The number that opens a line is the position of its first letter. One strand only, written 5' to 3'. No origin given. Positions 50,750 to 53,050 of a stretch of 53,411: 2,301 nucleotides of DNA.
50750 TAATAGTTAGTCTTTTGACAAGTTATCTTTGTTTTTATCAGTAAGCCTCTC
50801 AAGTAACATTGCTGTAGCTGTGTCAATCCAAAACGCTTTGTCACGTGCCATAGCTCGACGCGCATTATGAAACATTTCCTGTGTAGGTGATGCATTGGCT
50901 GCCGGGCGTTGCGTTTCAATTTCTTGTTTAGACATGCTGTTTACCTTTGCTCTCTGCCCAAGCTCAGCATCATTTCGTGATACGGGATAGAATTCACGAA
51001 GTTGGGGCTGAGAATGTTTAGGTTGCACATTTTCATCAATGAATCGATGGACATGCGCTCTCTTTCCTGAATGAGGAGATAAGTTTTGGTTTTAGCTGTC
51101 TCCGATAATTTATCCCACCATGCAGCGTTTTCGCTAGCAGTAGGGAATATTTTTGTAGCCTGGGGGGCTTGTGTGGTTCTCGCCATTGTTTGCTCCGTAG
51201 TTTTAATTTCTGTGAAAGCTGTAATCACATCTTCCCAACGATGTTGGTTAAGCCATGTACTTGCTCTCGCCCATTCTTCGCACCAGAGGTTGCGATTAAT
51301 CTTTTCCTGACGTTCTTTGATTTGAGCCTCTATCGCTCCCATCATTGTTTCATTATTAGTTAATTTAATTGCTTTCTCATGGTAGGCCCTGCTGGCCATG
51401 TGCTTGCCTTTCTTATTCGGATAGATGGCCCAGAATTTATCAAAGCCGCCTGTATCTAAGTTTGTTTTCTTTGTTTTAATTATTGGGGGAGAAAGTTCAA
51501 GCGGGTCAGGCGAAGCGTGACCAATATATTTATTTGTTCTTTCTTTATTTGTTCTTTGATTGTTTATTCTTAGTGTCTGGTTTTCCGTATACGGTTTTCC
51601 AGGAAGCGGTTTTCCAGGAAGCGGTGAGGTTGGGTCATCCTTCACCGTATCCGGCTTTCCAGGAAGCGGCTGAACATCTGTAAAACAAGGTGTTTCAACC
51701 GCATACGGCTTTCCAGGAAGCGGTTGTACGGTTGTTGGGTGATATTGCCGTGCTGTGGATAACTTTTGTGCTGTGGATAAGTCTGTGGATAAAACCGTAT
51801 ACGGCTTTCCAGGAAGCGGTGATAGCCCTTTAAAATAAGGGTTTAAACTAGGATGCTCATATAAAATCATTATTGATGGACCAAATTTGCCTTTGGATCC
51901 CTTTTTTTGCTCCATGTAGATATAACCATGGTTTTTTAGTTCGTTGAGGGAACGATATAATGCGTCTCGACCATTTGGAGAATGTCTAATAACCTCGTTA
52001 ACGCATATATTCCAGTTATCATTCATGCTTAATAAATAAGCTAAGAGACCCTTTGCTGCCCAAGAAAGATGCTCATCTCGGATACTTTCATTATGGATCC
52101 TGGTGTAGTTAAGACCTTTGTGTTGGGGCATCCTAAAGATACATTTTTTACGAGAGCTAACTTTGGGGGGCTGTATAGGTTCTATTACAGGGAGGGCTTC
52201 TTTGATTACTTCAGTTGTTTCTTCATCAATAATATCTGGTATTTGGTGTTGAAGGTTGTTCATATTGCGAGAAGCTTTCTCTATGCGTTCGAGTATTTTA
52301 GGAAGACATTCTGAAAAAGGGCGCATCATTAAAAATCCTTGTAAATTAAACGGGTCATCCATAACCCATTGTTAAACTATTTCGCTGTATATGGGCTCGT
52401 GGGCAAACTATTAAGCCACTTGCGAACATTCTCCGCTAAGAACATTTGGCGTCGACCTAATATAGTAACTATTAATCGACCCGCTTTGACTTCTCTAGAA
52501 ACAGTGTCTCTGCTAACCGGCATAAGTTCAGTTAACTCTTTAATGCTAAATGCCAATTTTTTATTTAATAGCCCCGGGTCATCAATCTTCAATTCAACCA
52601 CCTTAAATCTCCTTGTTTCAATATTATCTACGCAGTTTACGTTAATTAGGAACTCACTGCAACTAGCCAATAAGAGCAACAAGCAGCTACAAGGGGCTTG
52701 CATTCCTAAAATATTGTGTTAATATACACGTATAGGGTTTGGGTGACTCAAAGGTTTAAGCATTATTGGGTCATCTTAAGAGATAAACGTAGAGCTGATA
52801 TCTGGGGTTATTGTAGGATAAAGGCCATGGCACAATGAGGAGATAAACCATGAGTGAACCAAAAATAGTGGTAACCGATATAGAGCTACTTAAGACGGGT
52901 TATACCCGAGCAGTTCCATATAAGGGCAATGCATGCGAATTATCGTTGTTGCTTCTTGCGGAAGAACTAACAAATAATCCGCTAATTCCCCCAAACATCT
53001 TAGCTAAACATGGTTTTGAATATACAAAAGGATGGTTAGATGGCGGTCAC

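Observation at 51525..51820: Plasmid-style origin embedded in the initiator ORF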

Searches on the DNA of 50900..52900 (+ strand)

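Call 7: search_dna_similar(query=window:50900-52900:+, collection=phages, mode=near, max_rows=30)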
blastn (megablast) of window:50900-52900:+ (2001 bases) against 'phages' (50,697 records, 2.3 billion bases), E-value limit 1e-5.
No match.
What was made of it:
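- Tried and rejected: Near-identical DNA in cultured phages: none (call 7).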

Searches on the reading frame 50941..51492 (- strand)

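Call 43: search_protein_families(library=pfam, proteins=[window:50941-51492:-], max_evalue=0.05)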
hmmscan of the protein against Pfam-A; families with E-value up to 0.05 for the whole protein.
window:50941-51492:- (183 aa): 1 family
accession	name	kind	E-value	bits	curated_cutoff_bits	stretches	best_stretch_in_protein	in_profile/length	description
PF21545.3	T7SS_EccA1_N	-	0.0023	17.7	27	1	41-102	106-164/272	T7SS, ESX-1 secretion system protein EccA1, N-terminal domain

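Call 64: search_protein_families(library=ncbifam, proteins=[window:50941-51492:-], max_evalue=0.1)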
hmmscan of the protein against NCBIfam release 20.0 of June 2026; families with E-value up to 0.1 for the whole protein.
window:50941-51492:- (183 aa): 1 family
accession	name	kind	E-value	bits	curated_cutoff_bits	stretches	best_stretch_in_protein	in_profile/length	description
TIGR03922.1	T7SS_EccA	equivalog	0.026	13.1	466.65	1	65-114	99-149/557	type VII secretion AAA-ATPase EccA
